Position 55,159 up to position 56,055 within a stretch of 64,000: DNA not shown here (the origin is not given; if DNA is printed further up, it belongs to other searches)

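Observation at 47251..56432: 8.7-kb gene for a 2885-aa secreted mosaic surface protein plus an overlapping small 'cap-domain' lipoprotein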

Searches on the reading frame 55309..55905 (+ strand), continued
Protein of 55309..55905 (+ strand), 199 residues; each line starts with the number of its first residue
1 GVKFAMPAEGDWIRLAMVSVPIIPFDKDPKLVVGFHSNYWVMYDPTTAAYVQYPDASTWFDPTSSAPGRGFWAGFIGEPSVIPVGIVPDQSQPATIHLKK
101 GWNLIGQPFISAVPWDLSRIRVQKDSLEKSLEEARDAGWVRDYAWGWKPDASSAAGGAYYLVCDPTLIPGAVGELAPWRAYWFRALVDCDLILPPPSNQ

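Call 74: fold_search(model_id=the predicted structure, library=viral)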
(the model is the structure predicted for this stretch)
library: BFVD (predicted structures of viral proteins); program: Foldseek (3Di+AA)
matches with E <= 10: 622; with E <= 0.001: 1
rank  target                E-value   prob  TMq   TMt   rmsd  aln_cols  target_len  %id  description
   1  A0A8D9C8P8            1.2e-05  1.00  0.57  0.21   6.0       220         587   16  Putative hemin binding protein [uncultured marine phage]
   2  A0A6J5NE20            8.1e-02  0.47  0.21  0.37   8.1       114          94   18  Uncharacterized protein [uncultured Caudovirales phage]
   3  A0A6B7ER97            1.1e-01  0.51  0.21  0.14  10.5       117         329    8  (no name in the UniProt tables at hand)
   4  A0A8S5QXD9            1.2e-01  0.13  0.18  0.12  18.7       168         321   11  Distal tail protein [Siphoviridae sp. cttWj13]
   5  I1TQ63                1.2e-01  0.09  0.18  0.10  29.6       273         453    9  (no name in the UniProt tables at hand)
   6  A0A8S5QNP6            1.4e-01  0.08  0.17  0.13  18.9       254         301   10  Distal tail protein [Siphoviridae sp. ctgBD49]
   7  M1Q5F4                1.5e-01  0.25  0.18  0.31   9.1       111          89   10  (no name in the UniProt tables at hand)
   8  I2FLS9                1.8e-01  0.18  0.18  0.30  11.2       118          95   12  Uncharacterized protein [Pseudomonas phage tf]
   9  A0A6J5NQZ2            1.9e-01  0.23  0.20  0.31  12.5       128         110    8  Uncharacterized protein [uncultured Caudovirales phage]
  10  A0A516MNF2            1.9e-01  0.18  0.16  0.28  11.2       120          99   10  (no name in the UniProt tables at hand)
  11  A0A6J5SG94            2.0e-01  0.05  0.14  0.06  21.3       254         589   10  Uncharacterized protein [uncultured Caudovirales phage]
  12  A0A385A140            2.5e-01  0.08  0.20  0.18  13.3       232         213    9  (no name in the UniProt tables at hand)
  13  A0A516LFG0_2          2.8e-01  0.12  0.18  0.06  16.8       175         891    8  (no name in the UniProt tables at hand)
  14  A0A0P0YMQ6            3.0e-01  0.07  0.13  0.08  12.7       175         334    7  (no name in the UniProt tables at hand)
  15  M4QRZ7                3.5e-01  0.18  0.20  0.33   8.5       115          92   13  Uncharacterized protein [Synechococcus phage S-SKS1]
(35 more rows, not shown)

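Call 95: search_protein_families(library=pfam, proteins=[L033:1253-3118:+, L034:4966-6258:+, L047:1430-2389:+, L014:1467-3476:+], max_evalue=0.001)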
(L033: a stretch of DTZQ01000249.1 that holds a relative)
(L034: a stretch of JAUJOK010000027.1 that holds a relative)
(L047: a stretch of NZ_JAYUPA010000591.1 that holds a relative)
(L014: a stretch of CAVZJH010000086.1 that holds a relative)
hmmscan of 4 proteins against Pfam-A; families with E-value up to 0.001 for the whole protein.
L033:1253-3118:+ (622 aa): 2 families
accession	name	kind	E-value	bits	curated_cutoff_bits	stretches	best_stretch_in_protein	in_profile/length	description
PF16656.11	Pur_ac_phosph_N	-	4.2e-06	27.7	30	0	576-614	67-93/93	Purple acid Phosphatase, N-terminal domain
PF25788.1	Ig_Rha78A_N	-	8.8e-05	23.2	27.4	0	418-447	53-82/105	Rha78A-like, N-terminal immunoglobulin domain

L034:4966-6258:+ (431 aa): 2 families
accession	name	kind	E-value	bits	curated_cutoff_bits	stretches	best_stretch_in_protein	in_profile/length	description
PF13620.12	CarboxypepD_reg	-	1e-27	96.7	32.3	3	351-429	1-81/82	Carboxypeptidase regulatory-like domain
PF13715.12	CarbopepD_reg_2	-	1.9e-14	53.9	32.2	1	264-330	1-69/88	CarboxypepD_reg-like domain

L047:1430-2389:+ (320 aa): 3 families
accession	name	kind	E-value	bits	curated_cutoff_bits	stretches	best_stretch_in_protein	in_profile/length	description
PF13620.12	CarboxypepD_reg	-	1.9e-26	92.6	32.3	3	238-318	1-82/82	Carboxypeptidase regulatory-like domain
PF13715.12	CarbopepD_reg_2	-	1.8e-16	60.4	32.2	1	239-317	1-76/88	CarboxypepD_reg-like domain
PF09430.16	EMC7_beta-sandw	-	0.00072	20.2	26.6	0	162-194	8-40/122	ER membrane protein complex subunit 7, beta-sandwich domain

L014:1467-3476:+ (670 aa): 3 families
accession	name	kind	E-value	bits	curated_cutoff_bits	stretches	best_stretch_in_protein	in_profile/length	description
PF00082.27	Peptidase_S8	-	9.3e-49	166.7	21.8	2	176-357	1-222/288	Subtilase family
PF02225.27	PA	-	8e-14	52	23.9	1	392-467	12-95/95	PA domain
PF05922.21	Inhibitor_I9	-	7.2e-07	30.2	21.2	1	96-134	42-81/82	Peptidase inhibitor I9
